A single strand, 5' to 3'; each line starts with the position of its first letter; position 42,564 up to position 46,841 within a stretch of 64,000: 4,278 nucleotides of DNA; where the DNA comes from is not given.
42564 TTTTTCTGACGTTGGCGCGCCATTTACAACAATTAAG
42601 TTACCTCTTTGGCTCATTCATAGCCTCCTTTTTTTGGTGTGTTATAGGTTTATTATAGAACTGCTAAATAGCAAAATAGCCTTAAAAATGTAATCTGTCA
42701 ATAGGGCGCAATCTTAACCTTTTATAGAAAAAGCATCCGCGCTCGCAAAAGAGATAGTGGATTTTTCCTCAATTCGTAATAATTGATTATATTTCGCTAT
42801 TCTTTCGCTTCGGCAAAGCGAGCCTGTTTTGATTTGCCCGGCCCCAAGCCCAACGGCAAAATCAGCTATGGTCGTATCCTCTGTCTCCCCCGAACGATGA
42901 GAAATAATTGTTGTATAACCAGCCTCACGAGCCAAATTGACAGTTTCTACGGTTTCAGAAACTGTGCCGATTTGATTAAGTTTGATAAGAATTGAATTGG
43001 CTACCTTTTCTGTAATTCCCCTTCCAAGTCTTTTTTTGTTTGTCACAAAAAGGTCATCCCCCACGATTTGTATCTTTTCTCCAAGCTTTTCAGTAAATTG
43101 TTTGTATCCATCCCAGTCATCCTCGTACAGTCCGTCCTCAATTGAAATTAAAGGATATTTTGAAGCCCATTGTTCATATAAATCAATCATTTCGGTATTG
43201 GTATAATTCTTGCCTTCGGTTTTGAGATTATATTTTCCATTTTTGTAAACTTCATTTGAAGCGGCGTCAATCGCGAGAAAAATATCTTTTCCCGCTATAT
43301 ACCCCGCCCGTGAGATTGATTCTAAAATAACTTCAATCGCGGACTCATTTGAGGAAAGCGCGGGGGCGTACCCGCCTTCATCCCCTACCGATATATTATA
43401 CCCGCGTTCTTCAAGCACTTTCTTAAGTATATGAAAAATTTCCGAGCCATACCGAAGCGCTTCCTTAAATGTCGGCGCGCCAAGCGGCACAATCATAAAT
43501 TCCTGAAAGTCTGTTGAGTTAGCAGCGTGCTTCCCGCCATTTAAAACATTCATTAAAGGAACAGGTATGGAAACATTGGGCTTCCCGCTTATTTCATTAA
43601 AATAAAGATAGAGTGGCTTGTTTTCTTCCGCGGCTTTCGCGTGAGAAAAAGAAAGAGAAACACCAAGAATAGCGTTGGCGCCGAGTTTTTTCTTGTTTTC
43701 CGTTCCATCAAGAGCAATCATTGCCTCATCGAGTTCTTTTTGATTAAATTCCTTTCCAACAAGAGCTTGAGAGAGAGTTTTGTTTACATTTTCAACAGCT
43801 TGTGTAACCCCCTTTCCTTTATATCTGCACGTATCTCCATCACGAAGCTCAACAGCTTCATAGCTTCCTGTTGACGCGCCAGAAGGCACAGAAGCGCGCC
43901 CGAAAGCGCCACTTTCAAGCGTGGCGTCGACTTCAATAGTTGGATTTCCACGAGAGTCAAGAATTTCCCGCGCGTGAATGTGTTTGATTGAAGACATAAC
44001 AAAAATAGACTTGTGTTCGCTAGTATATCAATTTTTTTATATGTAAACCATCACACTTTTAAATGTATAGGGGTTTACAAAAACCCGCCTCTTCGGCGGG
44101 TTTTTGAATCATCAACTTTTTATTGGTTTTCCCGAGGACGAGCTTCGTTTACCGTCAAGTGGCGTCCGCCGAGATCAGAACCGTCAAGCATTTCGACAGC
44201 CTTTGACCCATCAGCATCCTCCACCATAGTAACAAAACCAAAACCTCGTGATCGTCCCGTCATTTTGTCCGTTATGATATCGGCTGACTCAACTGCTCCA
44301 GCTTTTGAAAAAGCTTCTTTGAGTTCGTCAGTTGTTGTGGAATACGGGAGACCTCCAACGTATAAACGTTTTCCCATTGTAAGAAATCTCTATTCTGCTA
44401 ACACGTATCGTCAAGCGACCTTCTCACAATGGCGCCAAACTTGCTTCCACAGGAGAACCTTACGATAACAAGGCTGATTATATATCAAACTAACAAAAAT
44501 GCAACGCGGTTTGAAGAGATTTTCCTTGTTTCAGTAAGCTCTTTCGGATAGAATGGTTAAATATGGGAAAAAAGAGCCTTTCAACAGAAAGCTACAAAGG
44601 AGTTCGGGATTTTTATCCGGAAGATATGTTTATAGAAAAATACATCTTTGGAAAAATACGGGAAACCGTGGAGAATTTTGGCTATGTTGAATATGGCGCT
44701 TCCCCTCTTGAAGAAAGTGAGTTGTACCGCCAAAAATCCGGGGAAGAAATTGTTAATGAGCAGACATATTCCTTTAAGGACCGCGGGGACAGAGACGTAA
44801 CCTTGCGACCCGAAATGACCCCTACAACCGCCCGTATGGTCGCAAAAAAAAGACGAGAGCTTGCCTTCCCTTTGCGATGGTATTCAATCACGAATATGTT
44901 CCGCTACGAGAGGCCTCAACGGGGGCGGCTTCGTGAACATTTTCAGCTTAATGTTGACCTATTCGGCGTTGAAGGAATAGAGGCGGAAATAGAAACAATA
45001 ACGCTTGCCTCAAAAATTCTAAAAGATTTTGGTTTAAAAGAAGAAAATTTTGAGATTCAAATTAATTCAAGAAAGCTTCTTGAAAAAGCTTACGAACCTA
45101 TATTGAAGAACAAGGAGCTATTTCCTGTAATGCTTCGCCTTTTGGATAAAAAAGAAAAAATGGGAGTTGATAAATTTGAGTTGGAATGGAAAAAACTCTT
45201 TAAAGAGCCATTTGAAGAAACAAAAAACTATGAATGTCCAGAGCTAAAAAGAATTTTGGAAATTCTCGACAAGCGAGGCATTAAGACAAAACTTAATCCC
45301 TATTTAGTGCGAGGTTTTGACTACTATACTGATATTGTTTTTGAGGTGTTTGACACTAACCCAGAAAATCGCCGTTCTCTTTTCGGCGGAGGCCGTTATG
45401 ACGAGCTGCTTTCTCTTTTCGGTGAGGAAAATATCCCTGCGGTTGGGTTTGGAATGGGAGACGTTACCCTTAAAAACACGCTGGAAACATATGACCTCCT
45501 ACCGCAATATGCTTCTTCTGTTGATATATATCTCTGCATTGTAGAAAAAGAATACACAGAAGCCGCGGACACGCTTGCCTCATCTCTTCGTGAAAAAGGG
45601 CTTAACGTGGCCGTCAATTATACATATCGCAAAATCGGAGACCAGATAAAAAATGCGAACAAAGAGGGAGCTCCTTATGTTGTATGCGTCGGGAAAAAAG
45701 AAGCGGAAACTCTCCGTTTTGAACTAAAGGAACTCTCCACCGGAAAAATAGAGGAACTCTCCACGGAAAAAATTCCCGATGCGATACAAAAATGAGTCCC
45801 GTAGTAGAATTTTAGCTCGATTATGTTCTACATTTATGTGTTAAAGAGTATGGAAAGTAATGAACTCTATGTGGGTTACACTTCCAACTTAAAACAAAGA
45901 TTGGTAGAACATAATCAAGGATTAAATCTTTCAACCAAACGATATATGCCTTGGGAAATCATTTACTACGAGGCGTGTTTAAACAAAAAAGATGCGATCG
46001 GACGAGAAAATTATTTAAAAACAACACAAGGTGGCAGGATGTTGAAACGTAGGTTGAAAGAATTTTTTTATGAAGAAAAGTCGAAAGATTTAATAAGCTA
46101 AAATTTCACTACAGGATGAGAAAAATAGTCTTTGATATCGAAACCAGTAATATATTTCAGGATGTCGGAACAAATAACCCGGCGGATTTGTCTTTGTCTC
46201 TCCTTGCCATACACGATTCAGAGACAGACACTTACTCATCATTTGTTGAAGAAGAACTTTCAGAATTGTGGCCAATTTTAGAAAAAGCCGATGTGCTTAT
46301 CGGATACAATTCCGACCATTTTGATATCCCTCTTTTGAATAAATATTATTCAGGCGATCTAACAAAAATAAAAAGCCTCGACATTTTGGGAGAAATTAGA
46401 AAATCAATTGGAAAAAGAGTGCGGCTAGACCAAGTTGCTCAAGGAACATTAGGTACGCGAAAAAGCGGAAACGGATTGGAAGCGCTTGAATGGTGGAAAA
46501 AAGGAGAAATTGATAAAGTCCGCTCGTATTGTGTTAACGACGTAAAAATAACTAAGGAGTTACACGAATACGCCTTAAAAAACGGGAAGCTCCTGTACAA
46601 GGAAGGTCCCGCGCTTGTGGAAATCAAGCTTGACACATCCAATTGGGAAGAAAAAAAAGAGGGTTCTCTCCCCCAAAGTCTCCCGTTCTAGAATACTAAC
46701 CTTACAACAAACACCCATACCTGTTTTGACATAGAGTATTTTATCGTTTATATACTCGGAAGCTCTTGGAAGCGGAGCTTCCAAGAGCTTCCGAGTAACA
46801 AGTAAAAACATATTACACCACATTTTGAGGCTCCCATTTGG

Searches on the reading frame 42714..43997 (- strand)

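Call 36: search_protein_families(library=pfam, proteins=[window:42714-43997:-])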
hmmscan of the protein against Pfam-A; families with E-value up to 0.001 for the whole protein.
window:42714-43997:- (427 aa): 2 families
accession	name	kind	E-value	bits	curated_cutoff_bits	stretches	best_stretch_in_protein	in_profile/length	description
PF00113.28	Enolase_C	-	7.9e-122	406.6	21.5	1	143-412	3-280/296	Enolase, C-terminal TIM barrel domain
PF03952.21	Enolase_N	-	1e-54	184.7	35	1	4-132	1-130/131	Enolase, N-terminal domain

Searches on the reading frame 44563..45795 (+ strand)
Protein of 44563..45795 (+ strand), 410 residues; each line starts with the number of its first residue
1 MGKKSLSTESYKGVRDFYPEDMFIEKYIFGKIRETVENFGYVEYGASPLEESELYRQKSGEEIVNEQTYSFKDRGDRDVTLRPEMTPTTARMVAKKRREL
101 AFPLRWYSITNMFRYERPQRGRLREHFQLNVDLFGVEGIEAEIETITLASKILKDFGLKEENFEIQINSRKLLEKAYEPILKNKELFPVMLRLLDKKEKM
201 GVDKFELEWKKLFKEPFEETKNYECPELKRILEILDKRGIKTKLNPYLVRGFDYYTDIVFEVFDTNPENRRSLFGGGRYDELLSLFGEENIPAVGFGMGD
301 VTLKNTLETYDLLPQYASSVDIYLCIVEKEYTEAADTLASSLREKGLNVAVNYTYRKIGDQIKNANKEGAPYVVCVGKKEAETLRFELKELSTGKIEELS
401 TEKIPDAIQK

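Call 36: search_protein_families(library=pfam, proteins=[window:44563-45795:+])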
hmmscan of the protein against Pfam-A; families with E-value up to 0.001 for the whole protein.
window:44563-45795:+ (410 aa): 3 families
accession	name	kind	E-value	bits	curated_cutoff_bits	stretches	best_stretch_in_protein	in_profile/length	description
PF13393.11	tRNA-synt_His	-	5e-41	141.4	25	2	13-204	1-187/308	Histidyl-tRNA synthetase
PF03129.25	HGTP_anticodon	-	1.9e-15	57.2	21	1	323-410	3-93/94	Anticodon binding domain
PF00587.30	tRNA-synt_2b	-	1e-12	48.9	29.3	1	69-265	1-123/179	tRNA synthetase class II core domain (G, H, P, S and T)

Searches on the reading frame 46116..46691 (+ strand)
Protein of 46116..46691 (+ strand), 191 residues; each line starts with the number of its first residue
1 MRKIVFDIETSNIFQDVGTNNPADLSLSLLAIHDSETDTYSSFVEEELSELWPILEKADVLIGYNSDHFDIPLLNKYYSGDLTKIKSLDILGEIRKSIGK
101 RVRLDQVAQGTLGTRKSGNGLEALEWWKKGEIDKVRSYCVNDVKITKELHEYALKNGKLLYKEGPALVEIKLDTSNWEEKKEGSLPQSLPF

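Call 36: search_protein_families(library=pfam, proteins=[window:46116-46691:+])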
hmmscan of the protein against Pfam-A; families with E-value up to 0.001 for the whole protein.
window:46116-46691:+ (191 aa): 2 families
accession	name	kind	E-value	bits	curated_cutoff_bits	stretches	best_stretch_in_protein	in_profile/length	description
PF13482.12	RNase_H_2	-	1.2e-09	38.8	22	1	5-152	2-163/165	RNase_H superfamily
PF10108.15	DNA_pol_B_exo2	-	3e-05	24.2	24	0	100-143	119-163/213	Predicted 3'-5' exonuclease related to the exonuclease domain of PolB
